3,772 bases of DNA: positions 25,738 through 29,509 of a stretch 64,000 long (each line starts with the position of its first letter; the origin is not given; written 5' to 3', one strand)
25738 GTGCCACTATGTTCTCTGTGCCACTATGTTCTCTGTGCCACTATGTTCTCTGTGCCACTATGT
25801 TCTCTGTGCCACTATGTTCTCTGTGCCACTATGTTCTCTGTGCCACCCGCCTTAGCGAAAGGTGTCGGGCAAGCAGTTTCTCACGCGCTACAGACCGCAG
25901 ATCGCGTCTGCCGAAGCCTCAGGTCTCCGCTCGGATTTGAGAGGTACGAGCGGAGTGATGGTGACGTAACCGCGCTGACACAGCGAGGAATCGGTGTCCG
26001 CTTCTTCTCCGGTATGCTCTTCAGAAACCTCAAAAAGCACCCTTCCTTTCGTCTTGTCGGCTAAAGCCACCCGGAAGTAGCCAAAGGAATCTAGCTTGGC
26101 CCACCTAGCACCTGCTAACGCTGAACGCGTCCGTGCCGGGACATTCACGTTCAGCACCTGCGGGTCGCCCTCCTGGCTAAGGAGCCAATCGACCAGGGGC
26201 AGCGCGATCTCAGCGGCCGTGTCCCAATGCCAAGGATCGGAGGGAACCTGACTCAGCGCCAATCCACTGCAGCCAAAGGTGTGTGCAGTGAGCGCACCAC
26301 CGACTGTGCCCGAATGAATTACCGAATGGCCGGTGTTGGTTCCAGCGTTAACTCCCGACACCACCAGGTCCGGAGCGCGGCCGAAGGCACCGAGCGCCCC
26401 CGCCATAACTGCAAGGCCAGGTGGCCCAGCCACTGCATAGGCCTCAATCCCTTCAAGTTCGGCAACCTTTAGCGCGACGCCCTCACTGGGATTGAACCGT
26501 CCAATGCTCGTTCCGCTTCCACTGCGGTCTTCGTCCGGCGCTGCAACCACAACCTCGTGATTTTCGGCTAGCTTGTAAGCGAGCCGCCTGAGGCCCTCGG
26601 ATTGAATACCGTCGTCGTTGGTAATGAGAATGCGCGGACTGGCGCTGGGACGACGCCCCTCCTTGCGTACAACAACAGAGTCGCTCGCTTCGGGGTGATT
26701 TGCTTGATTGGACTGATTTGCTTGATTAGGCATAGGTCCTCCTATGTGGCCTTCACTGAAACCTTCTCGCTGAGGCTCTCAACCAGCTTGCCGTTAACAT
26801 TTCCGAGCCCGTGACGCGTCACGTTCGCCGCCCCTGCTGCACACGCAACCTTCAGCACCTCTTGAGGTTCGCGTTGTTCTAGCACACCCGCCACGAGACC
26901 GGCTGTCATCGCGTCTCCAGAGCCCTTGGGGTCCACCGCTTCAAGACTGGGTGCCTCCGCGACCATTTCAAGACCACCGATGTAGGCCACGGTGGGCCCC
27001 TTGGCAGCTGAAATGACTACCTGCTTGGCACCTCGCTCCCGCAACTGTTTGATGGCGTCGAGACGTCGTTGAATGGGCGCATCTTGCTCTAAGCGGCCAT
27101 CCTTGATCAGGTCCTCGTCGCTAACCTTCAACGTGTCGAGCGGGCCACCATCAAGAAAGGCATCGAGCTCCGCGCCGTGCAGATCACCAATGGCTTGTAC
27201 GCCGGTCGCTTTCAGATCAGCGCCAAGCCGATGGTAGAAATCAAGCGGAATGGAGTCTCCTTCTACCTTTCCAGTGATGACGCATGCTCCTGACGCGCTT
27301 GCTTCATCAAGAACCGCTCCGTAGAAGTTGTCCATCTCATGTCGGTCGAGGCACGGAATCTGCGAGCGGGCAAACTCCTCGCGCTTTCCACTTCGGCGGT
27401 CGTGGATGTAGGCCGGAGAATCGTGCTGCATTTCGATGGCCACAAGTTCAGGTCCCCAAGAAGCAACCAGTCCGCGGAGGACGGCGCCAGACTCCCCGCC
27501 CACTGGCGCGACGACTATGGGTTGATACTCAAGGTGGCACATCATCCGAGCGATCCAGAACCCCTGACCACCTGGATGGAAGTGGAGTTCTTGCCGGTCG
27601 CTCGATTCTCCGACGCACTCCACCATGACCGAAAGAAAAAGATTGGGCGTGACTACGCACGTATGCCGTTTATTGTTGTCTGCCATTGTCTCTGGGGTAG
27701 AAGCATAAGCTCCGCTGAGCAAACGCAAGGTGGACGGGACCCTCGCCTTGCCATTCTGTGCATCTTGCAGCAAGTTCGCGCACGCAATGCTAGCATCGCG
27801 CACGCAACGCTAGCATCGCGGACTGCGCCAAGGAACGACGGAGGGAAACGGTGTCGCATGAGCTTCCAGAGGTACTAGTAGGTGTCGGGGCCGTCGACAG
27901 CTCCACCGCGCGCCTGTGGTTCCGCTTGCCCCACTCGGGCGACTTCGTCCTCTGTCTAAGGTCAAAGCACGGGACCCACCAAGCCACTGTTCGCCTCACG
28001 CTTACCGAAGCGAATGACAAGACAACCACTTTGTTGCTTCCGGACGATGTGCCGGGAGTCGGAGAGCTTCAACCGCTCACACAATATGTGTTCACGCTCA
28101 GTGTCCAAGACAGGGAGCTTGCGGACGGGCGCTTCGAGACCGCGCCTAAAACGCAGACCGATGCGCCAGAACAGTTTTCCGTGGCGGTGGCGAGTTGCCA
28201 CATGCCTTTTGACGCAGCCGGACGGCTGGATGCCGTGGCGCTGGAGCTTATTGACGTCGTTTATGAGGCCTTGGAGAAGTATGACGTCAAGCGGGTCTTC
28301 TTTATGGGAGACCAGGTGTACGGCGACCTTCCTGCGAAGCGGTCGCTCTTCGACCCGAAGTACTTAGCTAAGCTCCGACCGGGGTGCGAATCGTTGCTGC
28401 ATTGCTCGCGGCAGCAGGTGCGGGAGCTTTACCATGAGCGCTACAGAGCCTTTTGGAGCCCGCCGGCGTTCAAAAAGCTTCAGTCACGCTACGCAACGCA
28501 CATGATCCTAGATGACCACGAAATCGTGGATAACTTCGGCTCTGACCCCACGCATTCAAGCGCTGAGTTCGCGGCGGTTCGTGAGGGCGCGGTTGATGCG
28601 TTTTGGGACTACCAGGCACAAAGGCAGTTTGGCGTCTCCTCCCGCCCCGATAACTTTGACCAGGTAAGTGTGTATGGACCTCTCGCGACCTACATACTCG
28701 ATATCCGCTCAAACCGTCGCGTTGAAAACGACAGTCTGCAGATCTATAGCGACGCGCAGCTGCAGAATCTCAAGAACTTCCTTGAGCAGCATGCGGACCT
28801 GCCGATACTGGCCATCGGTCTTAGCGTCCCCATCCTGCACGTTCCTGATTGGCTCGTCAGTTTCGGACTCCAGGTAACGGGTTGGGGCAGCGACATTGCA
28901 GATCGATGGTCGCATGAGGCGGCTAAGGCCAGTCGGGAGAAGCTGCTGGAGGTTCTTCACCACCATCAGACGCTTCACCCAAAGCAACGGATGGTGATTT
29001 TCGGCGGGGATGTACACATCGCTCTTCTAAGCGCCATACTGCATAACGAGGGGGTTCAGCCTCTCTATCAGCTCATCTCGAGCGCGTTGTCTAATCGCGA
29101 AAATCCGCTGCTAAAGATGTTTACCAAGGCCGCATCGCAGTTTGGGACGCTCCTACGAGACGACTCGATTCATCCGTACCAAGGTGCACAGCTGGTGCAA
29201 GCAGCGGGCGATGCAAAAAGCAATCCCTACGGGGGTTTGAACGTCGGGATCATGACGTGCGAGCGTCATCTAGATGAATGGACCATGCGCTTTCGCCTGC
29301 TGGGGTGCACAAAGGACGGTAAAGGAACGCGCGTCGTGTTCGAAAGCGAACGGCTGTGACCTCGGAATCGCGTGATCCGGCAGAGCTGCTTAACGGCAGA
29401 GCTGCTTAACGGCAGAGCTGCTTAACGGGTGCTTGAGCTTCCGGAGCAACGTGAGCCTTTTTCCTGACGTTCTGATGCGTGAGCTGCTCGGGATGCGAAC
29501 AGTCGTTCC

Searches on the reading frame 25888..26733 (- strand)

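Call 40: search_protein_families(library=pfam, proteins=[window:25888-26733:-])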
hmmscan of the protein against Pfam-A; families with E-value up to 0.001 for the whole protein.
window:25888-26733:- (281 aa): 1 family
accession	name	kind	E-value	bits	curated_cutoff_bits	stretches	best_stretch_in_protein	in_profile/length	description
PF01975.23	SurE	-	8.3e-44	150.1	22.1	1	35-214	1-182/189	Survival protein SurE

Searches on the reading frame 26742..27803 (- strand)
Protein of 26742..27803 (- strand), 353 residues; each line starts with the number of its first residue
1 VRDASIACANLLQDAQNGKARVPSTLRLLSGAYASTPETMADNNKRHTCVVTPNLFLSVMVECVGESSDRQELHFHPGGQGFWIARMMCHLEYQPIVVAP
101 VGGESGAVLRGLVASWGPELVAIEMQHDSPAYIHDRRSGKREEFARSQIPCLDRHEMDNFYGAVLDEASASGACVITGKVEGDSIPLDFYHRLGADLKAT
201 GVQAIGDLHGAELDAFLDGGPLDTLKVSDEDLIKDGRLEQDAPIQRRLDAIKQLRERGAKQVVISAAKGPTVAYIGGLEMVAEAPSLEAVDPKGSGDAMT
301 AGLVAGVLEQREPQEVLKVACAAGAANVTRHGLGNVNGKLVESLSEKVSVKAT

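Call 40: search_protein_families(library=pfam, proteins=[window:26742-27803:-])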
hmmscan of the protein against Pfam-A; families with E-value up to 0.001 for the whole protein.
window:26742-27803:- (353 aa): 1 family
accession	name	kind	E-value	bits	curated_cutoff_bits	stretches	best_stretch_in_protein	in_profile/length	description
PF00294.29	PfkB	-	3.8e-17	63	25.8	1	242-335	203-297/302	pfkB family carbohydrate kinase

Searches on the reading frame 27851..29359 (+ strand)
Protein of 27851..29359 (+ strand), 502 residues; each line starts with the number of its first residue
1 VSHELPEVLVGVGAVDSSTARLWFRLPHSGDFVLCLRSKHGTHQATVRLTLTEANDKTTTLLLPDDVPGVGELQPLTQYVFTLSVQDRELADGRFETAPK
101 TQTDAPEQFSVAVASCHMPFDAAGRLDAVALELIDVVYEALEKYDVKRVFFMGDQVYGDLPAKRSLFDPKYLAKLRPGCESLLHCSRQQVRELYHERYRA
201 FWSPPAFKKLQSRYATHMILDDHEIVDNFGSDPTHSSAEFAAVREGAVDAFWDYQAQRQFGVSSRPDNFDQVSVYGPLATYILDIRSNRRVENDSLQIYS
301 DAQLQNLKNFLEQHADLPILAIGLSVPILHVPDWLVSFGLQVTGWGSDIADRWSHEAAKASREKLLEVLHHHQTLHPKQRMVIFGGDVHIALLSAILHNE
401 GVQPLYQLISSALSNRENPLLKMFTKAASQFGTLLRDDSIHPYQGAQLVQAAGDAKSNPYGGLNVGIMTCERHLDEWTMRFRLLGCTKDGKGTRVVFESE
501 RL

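Call 40: search_protein_families(library=pfam, proteins=[window:27851-29359:+])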
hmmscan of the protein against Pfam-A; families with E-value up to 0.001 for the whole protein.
window:27851-29359:+ (502 aa): 2 families
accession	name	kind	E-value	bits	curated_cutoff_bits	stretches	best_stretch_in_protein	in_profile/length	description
PF09423.15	PhoD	-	2.6e-15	56.8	27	1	137-396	16-271/343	PhoD-like phosphatase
PF19050.5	PhoD_2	-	3.6e-06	25.8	22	0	348-424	352-432/543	PhoD related phosphatase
